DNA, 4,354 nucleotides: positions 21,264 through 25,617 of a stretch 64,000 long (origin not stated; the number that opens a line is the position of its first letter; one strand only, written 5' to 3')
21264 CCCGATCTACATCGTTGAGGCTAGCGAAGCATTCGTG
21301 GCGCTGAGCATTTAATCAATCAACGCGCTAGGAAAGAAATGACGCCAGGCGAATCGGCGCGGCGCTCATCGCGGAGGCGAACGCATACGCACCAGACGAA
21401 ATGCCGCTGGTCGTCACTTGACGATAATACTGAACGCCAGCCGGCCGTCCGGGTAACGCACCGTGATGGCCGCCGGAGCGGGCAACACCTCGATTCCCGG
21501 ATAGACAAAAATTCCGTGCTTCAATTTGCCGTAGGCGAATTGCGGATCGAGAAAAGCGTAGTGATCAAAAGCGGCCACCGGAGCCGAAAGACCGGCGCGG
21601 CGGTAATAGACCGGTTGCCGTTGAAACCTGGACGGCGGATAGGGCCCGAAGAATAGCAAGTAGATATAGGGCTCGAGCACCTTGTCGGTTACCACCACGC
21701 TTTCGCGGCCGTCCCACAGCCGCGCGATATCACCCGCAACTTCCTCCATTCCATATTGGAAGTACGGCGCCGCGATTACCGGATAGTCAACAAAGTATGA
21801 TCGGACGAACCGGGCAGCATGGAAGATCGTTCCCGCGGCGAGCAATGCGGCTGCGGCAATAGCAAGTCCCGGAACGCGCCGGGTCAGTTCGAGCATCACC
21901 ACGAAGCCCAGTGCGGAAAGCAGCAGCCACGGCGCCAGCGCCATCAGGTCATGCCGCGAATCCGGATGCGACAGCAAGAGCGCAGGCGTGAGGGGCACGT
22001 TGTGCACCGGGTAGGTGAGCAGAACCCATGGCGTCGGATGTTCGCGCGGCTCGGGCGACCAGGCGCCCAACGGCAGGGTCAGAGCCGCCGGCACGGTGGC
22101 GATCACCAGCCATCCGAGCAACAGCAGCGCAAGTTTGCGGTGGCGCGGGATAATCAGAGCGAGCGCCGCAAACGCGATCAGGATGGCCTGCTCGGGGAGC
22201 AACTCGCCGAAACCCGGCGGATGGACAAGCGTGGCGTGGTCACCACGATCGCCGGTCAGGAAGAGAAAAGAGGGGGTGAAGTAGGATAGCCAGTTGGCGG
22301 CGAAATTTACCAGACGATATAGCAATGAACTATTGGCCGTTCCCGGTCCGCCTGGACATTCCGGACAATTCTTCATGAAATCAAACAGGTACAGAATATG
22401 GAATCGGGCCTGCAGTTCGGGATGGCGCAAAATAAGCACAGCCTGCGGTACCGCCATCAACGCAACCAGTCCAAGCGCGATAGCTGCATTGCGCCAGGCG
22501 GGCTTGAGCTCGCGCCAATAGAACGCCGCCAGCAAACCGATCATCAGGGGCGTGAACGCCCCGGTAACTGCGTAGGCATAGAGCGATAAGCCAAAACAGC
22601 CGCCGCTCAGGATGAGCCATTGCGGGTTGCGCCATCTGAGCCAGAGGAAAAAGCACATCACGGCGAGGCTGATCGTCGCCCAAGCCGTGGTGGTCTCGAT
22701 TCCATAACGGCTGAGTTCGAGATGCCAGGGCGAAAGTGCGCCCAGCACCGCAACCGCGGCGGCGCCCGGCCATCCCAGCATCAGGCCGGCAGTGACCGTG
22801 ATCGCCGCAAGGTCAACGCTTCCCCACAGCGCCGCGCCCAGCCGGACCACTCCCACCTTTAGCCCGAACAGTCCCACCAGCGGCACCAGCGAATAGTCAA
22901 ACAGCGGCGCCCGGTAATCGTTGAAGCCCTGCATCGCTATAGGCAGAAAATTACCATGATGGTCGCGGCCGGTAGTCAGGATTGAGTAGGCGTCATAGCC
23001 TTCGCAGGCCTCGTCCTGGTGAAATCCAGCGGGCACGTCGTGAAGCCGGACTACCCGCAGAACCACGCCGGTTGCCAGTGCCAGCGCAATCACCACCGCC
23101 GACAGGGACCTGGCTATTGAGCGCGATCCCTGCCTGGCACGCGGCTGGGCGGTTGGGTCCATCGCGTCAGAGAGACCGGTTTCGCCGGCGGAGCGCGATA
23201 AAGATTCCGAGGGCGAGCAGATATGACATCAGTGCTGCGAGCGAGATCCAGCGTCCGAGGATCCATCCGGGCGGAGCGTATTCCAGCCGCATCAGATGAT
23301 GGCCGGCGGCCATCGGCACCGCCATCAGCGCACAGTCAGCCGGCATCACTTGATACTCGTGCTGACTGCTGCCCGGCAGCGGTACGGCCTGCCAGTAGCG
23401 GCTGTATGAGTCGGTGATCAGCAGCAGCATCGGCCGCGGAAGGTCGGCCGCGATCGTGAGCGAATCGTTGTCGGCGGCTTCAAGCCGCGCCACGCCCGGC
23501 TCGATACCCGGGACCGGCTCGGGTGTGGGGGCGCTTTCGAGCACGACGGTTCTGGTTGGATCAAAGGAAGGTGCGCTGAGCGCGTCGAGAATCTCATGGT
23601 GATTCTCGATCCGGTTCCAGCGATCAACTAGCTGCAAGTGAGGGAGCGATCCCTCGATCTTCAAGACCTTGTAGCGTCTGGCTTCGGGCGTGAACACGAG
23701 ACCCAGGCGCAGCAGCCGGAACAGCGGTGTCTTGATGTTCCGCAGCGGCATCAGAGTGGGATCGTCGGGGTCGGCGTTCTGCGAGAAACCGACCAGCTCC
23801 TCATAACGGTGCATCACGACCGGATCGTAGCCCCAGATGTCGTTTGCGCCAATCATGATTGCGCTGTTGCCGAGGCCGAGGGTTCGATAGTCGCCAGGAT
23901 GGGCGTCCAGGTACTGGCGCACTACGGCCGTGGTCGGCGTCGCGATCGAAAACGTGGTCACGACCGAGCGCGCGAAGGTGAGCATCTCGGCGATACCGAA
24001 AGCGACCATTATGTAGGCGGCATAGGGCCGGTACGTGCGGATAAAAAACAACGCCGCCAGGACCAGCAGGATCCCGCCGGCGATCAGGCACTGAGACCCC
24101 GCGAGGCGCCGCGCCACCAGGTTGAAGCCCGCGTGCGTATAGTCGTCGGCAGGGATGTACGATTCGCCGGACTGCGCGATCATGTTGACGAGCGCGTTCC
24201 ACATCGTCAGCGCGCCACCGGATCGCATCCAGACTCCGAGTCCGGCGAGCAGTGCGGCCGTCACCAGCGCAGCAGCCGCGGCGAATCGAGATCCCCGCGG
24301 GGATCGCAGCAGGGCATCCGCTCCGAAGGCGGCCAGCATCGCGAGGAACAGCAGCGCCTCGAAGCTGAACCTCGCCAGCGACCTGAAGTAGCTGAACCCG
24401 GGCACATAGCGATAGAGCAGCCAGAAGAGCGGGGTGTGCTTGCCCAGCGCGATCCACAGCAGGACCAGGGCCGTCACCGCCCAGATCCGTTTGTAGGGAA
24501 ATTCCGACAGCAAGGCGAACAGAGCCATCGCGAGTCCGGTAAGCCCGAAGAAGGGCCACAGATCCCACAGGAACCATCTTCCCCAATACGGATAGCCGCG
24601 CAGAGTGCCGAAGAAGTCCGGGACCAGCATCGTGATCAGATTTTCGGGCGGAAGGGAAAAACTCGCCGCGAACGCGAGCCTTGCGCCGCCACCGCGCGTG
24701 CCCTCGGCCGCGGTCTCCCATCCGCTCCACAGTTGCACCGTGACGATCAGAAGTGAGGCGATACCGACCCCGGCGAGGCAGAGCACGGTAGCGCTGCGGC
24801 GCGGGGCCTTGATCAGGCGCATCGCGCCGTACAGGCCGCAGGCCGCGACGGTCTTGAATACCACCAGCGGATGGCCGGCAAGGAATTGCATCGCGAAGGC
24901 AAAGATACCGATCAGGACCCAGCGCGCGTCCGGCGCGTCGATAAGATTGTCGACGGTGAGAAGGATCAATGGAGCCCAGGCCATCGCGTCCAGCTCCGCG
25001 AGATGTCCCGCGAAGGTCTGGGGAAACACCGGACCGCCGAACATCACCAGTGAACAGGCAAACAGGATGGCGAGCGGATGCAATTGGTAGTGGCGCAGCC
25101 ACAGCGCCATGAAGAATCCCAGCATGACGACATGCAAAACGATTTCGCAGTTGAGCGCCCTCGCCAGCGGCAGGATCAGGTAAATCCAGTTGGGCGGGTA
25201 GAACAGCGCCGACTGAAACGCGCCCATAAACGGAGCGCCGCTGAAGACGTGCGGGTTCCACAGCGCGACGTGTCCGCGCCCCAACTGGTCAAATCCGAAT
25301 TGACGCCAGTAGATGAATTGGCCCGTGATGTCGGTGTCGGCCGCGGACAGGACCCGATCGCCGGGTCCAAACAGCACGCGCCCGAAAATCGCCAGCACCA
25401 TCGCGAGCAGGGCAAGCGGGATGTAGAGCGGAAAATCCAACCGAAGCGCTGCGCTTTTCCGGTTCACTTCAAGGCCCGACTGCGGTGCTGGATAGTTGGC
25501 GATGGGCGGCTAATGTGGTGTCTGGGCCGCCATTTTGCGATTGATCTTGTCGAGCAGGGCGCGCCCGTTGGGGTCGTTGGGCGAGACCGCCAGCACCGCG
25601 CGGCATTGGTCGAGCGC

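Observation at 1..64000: Whole window is a supercluster of GT-C glycosyltransferases plus lipid-linked-sugar donor machinery: candidate protein O-glycosylation / glycan-decoration island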

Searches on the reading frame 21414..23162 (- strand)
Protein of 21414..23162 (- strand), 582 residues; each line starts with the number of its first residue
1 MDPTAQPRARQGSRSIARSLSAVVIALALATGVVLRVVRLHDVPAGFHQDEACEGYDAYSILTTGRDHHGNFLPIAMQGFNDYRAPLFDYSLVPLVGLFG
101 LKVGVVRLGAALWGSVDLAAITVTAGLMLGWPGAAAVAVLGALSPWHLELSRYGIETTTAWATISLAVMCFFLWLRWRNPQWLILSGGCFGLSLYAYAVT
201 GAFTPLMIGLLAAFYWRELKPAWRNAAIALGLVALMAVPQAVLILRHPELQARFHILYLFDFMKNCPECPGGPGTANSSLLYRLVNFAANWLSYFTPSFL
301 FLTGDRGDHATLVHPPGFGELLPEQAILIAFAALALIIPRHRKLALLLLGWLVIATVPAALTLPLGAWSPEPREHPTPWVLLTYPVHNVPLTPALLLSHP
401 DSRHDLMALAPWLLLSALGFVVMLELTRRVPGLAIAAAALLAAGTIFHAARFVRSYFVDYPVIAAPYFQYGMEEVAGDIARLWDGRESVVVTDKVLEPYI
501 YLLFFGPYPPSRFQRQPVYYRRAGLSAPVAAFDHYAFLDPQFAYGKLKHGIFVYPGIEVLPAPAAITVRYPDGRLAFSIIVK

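Call 4: search_protein_families(library=pfam, proteins=[window:21414-23162:-], max_evalue=0.01)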
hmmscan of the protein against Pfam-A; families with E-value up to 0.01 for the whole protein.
window:21414-23162:- (582 aa): 1 family
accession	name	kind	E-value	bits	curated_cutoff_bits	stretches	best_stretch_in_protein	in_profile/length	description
PF13231.12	PMT_2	-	0.00028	21.5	26.1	1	85-236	3-155/160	Dolichyl-phosphate-mannose-protein mannosyltransferase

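Call 9: search_protein_families(library=ncbifam, proteins=[window:21414-23162:-], max_evalue=0.01)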
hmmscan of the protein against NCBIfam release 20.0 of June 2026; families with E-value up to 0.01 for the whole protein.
window:21414-23162:- (582 aa): 0 families

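Call 29: search_protein_families(library=pfam, proteins=[window:21414-23162:-], max_evalue=10)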
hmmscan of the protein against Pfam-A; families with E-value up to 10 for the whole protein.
window:21414-23162:- (582 aa): 1 family
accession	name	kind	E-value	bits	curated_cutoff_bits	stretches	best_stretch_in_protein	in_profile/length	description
PF13231.12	PMT_2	-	0.00028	21.5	26.1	1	85-236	3-155/160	Dolichyl-phosphate-mannose-protein mannosyltransferase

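Call 107: search_solved_structures(query=window:21414-23162:-, max_evalue=10)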
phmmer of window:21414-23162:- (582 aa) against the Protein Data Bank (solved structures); distinct sequences matched with E-value up to 10: 4.
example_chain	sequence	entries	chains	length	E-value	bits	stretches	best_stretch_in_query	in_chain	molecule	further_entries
1xnf_A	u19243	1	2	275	0.83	11.3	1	503-556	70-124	Lipoprotein nlpI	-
5wql_B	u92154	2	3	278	0.85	11.3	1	503-556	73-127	Lipoprotein NlpI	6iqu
6iqq_A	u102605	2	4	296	0.94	11.2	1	503-556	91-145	Lipoprotein NlpI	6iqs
8xud_A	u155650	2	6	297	0.94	11.2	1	503-556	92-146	Lipoprotein NlpI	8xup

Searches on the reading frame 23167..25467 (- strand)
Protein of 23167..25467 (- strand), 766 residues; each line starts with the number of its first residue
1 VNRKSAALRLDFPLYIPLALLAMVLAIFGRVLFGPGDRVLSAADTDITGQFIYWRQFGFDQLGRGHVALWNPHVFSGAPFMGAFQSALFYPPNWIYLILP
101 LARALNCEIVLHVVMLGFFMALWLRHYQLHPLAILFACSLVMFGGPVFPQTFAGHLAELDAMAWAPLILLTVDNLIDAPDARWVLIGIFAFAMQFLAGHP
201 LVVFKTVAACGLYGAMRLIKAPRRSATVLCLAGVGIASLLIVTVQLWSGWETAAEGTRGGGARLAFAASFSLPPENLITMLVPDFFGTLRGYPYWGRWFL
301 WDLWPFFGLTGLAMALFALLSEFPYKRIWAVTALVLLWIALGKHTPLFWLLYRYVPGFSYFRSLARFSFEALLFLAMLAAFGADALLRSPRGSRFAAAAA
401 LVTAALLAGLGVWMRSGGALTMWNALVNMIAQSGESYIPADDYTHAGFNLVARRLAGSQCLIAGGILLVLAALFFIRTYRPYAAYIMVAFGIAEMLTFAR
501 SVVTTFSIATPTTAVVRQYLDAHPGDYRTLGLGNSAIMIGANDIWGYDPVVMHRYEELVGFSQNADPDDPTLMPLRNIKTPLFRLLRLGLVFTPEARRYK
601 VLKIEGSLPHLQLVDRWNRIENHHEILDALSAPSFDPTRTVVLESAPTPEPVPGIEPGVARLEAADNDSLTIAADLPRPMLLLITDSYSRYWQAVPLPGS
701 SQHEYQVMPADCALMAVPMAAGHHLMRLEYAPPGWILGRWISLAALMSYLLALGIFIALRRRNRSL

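Call 4: search_protein_families(library=pfam, proteins=[window:23167-25467:-], max_evalue=0.01)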
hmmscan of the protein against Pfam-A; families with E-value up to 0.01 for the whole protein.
window:23167-25467:- (766 aa): 1 family
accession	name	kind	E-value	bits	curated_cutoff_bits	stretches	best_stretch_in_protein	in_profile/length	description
PF09586.16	YfhO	-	0.00014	20.9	28.5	0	702-742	795-835/835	Bacterial membrane protein YfhO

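Call 9: search_protein_families(library=ncbifam, proteins=[window:23167-25467:-], max_evalue=0.01)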
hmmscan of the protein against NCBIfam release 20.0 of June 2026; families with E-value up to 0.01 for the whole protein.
window:23167-25467:- (766 aa): 1 family
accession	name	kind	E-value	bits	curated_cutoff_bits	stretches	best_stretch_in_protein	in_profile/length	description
NF047589.1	GlcsyltransPgfM1Strep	equivalog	0.0035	15.4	1400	0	711-749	909-947/955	glycosyltransferase PgfM1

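Call 29: search_protein_families(library=pfam, proteins=[window:23167-25467:-], max_evalue=10)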
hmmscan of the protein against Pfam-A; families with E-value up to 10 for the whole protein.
window:23167-25467:- (766 aa): 1 family
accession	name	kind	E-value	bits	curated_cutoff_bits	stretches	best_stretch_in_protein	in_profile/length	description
PF09586.16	YfhO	-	0.00014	20.9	28.5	2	702-742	795-835/835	Bacterial membrane protein YfhO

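Call 109: search_solved_structures(query=window:23167-25467:-, max_evalue=10)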
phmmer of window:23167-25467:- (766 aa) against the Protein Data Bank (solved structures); distinct sequences matched with E-value up to 10: 1.
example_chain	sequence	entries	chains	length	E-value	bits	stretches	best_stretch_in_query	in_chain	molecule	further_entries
6xp8_A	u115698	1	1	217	0.47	12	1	489-597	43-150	TfuA domain-containing protein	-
